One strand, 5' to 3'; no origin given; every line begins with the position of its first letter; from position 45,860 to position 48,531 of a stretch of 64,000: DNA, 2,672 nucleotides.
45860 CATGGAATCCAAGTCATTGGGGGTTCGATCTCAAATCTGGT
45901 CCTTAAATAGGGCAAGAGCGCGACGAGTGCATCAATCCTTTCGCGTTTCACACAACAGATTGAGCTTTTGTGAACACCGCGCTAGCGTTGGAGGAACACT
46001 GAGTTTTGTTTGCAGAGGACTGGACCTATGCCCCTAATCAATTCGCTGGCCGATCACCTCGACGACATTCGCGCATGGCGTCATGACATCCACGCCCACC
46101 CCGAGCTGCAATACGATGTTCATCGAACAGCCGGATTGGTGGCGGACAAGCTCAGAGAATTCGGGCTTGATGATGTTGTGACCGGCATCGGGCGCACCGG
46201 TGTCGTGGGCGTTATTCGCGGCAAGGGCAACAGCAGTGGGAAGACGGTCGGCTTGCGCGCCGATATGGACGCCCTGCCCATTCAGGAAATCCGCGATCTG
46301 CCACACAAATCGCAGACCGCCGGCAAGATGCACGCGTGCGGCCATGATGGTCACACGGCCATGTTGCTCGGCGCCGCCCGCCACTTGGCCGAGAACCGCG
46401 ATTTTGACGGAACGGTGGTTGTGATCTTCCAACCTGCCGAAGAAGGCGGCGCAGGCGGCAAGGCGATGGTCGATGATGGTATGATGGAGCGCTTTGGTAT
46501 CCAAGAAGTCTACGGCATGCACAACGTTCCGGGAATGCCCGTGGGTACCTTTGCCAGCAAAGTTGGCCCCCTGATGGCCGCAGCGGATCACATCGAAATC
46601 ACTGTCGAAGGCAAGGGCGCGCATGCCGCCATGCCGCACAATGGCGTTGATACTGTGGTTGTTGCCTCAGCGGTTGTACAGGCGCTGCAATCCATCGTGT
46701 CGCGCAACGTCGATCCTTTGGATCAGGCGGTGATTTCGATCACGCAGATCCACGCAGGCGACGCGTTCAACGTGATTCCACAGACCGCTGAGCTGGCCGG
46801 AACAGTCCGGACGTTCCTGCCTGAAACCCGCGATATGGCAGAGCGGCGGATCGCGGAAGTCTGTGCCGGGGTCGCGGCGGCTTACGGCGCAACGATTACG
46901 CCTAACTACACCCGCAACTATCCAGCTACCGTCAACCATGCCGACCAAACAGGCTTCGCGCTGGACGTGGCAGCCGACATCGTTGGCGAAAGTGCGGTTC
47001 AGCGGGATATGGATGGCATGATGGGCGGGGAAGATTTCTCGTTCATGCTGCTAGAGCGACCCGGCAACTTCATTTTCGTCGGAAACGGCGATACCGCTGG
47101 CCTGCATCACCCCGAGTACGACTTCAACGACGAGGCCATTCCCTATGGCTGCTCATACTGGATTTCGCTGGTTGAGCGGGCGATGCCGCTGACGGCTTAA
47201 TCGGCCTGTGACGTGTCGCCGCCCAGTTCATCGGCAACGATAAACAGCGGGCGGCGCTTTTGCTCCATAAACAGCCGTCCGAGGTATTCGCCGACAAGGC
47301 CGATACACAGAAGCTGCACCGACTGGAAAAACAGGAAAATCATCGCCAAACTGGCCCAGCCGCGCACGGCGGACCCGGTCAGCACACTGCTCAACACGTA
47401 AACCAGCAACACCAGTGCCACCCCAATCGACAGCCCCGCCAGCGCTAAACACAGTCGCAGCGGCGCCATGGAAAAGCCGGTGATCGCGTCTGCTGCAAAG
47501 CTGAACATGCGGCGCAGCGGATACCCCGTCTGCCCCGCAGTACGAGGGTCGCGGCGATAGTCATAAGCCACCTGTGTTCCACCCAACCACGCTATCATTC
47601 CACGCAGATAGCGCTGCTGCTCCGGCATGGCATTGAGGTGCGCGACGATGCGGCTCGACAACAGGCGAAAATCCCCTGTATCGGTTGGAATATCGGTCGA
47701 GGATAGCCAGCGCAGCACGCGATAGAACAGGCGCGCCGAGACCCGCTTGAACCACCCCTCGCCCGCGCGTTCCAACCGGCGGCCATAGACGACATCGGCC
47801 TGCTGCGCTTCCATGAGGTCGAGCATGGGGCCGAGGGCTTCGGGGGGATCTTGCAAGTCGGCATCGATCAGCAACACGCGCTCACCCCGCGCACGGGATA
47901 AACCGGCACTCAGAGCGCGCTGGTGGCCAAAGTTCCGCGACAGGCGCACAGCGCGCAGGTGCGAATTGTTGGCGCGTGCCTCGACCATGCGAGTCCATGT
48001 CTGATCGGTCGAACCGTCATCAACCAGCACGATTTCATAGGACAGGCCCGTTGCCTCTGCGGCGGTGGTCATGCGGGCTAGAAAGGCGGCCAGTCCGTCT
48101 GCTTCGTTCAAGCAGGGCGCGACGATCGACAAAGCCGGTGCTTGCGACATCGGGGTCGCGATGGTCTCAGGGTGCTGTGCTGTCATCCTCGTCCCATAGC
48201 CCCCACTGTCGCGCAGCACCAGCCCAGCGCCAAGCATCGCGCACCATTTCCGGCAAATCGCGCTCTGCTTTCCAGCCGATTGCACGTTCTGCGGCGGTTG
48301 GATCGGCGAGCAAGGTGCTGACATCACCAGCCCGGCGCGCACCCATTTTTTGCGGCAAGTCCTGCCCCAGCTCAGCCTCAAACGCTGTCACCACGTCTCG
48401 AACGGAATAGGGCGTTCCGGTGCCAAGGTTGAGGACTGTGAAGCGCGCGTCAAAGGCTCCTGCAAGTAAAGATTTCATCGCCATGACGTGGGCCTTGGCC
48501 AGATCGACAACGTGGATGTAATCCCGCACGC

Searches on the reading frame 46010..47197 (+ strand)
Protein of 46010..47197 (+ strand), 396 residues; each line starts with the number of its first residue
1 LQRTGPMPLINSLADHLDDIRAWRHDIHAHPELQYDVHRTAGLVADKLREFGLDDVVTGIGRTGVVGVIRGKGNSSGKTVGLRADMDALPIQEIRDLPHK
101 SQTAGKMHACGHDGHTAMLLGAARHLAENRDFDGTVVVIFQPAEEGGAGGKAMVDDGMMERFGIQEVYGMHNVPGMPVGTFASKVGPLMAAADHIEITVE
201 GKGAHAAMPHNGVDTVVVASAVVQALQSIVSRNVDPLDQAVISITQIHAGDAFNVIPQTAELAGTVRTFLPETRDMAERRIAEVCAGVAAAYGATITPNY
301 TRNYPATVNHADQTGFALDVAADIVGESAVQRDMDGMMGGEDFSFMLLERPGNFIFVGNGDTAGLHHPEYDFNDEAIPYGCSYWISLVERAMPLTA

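Call 84: search_protein_families(library=pfam, proteins=[window:46010-47197:+], max_evalue=0.00001)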
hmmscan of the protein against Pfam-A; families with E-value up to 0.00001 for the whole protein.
window:46010-47197:+ (396 aa): 2 families
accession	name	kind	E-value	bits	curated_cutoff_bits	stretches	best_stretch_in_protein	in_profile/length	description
PF01546.33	Peptidase_M20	-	3e-47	161.6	24.6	1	82-389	2-205/206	Peptidase family M20/M25/M40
PF07687.19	M20_dimer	-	3.1e-13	50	21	1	195-289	9-103/107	Peptidase dimerisation domain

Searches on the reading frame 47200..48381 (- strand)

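Call 84: search_protein_families(library=pfam, proteins=[window:47200-48381:-], max_evalue=0.00001)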
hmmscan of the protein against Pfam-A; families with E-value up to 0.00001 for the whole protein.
window:47200-48381:- (394 aa): 2 families
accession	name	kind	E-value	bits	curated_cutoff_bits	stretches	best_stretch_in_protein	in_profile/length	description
PF00535.33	Glycos_transf_2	-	1.4e-29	103.6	23.3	1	85-246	1-164/168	Glycosyl transferase family 2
PF13641.12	Glyco_tranf_2_3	-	2.2e-06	28.3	27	1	82-249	1-174/230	Glycosyltransferase like family 2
